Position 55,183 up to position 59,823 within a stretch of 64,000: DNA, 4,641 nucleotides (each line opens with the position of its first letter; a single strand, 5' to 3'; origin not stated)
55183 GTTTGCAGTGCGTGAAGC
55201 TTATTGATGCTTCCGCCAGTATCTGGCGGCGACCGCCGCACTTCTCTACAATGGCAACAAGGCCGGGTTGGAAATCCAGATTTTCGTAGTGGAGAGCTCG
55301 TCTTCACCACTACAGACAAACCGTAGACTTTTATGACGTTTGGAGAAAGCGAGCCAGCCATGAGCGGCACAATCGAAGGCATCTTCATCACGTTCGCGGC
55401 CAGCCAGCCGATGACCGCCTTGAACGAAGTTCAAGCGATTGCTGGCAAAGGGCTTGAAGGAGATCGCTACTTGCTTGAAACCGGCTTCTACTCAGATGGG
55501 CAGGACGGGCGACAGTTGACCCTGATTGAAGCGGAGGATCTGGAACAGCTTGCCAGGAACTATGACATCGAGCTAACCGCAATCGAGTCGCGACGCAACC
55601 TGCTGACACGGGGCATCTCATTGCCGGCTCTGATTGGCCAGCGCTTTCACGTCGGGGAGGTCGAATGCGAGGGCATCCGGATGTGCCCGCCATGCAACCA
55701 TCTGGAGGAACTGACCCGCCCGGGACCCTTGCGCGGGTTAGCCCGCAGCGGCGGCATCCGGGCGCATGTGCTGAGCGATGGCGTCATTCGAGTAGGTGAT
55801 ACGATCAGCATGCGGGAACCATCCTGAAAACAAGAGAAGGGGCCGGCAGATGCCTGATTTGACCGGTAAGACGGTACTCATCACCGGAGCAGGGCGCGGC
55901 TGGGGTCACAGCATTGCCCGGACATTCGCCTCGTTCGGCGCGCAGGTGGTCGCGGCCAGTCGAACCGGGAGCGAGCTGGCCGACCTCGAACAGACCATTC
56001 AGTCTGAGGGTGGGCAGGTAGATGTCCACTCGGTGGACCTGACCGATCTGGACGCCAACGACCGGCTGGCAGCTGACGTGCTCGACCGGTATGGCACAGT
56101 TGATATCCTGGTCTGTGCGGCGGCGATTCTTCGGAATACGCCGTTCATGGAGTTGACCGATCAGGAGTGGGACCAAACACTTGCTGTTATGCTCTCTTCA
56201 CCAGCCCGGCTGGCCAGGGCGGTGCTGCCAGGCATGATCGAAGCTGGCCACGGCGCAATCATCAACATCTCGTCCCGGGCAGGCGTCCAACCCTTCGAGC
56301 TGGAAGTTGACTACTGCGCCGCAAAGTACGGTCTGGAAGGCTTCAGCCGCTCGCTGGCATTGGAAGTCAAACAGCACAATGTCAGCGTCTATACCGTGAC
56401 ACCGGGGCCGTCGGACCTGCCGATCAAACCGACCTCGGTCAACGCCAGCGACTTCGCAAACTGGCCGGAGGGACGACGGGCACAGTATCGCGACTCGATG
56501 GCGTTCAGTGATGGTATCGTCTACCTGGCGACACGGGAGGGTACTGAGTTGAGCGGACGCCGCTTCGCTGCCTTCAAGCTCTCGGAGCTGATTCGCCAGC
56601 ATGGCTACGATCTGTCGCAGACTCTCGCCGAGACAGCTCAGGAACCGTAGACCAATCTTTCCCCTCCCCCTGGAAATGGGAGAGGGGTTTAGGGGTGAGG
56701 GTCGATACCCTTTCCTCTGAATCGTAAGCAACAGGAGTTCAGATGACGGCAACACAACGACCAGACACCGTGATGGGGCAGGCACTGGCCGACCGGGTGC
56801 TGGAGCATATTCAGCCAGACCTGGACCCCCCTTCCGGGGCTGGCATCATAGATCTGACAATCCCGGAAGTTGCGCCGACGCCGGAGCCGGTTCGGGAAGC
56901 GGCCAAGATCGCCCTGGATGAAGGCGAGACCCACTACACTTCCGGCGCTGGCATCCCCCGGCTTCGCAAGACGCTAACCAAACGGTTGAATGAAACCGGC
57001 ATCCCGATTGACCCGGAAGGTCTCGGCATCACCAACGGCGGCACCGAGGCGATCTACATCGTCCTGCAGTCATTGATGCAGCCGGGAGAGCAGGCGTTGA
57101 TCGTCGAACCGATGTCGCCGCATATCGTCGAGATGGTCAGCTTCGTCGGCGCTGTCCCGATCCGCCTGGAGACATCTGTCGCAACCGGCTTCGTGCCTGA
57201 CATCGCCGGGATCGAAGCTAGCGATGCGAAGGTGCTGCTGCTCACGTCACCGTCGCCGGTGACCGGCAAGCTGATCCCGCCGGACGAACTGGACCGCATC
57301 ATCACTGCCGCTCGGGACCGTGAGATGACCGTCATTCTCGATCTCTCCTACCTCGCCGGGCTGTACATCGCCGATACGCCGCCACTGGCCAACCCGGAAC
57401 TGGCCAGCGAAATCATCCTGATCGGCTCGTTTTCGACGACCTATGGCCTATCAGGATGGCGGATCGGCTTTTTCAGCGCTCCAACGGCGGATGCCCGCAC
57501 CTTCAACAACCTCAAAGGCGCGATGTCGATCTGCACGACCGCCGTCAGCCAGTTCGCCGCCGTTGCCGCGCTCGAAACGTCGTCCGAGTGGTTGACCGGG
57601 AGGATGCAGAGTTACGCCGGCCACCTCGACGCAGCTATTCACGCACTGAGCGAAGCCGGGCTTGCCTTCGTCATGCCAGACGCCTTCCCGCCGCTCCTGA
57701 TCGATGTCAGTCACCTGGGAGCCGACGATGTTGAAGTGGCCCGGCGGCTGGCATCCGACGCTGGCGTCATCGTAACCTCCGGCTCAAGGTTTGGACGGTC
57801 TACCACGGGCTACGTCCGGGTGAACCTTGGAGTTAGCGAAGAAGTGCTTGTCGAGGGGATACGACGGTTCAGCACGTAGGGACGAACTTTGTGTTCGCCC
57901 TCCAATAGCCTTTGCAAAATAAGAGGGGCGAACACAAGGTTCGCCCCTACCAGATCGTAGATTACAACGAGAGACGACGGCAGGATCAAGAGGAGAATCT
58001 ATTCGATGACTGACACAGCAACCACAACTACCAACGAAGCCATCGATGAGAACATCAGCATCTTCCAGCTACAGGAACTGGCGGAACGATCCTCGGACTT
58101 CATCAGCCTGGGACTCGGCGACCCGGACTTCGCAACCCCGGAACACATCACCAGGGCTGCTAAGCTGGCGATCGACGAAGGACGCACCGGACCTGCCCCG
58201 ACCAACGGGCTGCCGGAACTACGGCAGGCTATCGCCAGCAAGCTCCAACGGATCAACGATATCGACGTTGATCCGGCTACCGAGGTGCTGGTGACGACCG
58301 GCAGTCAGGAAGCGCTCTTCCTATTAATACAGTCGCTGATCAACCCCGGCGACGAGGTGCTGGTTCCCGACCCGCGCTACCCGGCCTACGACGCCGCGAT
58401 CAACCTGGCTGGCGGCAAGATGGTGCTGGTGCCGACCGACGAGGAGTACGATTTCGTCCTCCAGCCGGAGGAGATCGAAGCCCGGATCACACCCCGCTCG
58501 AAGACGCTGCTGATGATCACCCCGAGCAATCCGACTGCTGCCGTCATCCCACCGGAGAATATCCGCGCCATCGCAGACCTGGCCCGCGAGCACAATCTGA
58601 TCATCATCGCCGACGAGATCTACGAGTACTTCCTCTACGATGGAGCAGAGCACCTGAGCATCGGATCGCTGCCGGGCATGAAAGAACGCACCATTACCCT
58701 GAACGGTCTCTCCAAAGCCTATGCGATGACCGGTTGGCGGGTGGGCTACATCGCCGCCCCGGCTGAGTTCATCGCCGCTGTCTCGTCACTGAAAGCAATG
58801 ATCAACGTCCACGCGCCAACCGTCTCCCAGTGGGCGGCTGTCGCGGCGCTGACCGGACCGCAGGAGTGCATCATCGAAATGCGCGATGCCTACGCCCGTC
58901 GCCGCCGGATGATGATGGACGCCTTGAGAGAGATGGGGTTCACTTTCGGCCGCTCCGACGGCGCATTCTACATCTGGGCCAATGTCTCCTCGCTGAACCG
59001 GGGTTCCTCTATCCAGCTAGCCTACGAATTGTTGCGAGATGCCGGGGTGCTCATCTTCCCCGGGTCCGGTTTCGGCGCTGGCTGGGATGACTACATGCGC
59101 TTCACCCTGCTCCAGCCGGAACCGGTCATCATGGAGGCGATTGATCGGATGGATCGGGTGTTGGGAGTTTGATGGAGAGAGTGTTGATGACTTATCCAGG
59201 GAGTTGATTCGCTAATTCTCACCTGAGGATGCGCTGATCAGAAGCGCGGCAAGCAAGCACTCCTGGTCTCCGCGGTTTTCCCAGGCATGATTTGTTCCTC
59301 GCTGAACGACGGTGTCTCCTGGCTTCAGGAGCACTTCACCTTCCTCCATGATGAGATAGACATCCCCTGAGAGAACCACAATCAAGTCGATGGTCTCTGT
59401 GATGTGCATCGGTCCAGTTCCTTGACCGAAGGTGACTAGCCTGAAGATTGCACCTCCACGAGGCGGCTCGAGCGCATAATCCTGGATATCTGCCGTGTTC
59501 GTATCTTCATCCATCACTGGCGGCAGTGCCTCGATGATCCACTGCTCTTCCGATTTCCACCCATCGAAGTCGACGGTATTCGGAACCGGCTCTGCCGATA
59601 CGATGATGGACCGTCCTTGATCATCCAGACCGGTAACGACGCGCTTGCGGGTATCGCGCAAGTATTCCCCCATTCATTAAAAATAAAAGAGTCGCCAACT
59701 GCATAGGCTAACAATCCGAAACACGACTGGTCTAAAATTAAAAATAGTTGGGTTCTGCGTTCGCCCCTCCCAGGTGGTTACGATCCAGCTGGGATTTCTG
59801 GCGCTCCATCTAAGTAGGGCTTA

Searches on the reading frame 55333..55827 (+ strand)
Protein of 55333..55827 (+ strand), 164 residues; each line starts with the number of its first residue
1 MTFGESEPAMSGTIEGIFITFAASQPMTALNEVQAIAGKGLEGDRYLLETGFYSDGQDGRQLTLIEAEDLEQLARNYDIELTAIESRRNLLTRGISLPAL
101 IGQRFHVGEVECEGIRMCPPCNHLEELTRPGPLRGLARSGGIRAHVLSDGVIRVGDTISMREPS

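Call 67: search_protein_families(library=pfam, proteins=[window:55333-55827:+], max_evalue=0.01)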
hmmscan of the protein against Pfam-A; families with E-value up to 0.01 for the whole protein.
window:55333-55827:+ (164 aa): 1 family
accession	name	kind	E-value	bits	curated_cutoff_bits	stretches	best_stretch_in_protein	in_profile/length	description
PF03473.23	MOSC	-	2.5e-11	44.1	22.7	1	56-158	6-119/120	MOSC domain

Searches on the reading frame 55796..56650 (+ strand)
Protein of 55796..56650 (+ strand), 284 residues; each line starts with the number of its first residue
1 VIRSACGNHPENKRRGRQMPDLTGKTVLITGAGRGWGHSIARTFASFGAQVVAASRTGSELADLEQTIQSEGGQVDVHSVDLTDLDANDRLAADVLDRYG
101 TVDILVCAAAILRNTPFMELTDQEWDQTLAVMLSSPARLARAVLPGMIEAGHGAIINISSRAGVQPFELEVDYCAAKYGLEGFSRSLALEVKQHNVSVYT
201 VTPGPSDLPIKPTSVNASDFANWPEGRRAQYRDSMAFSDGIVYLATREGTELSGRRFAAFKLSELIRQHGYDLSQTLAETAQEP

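Call 67: search_protein_families(library=pfam, proteins=[window:55796-56650:+], max_evalue=0.01)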
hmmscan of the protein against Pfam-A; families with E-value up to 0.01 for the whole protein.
window:55796-56650:+ (284 aa): 5 families
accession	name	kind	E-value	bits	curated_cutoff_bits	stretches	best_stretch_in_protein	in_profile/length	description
PF00106.31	adh_short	-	1.1e-50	172.3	26.6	1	25-207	1-183/195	short chain dehydrogenase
PF13561.12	adh_short_C2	-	2.9e-37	128.9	27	1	31-221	1-191/236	Enoyl-(Acyl carrier protein) reductase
PF08659.16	KR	-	3.6e-14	53.5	22.6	1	26-186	2-162/180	KR domain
PF02826.25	2-Hacid_dh_C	-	5.3e-05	23.1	25.1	1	13-64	25-75/178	D-isomer specific 2-hydroxyacid dehydrogenase, NAD binding domain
PF02719.21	Polysacc_synt_2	-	0.002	17.8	20.2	1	27-123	1-98/293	Polysaccharide biosynthesis protein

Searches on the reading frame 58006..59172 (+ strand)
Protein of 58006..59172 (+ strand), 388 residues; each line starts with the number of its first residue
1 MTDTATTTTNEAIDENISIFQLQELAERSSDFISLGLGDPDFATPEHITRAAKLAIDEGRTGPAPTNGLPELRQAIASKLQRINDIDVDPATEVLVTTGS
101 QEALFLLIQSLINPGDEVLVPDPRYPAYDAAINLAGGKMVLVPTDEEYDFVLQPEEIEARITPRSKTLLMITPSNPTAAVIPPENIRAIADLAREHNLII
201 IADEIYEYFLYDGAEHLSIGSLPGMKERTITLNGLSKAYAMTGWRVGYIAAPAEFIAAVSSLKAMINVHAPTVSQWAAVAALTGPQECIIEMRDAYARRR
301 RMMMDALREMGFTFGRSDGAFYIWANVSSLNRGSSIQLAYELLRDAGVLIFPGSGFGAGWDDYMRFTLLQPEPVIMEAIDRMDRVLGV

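Call 67: search_protein_families(library=pfam, proteins=[window:58006-59172:+], max_evalue=0.01)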
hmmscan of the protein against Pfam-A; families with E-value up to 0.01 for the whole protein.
window:58006-59172:+ (388 aa): 5 families
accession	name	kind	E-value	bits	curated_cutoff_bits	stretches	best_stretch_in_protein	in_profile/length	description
PF00155.27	Aminotran_1_2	-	1e-73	249.1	19.7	1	31-372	2-351/361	Aminotransferase class I and II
PF01041.23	DegT_DnrJ_EryC1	-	1.7e-09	37.8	19.8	1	95-203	43-145/360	DegT/DnrJ/EryC1/StrS aminotransferase family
PF01053.26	Cys_Met_Meta_PP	-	9.7e-09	34.7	27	1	90-204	66-174/381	Cys/Met metabolism PLP-dependent enzyme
PF00266.25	Aminotran_5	-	0.00013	21.5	21.5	1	86-203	56-175/371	Aminotransferase class-V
PF01212.27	Beta_elim_lyase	-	0.00047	20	27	1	105-203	61-168/288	Beta-eliminating lyase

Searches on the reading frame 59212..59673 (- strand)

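Call 67: search_protein_families(library=pfam, proteins=[window:59212-59673:-], max_evalue=0.01)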
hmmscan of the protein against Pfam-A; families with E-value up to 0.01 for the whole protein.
window:59212-59673:- (153 aa): 1 family
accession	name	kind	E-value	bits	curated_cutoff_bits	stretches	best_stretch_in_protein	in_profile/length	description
PF07883.17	Cupin_2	-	1.5e-08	34.7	27.2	1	83-141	8-66/70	Cupin domain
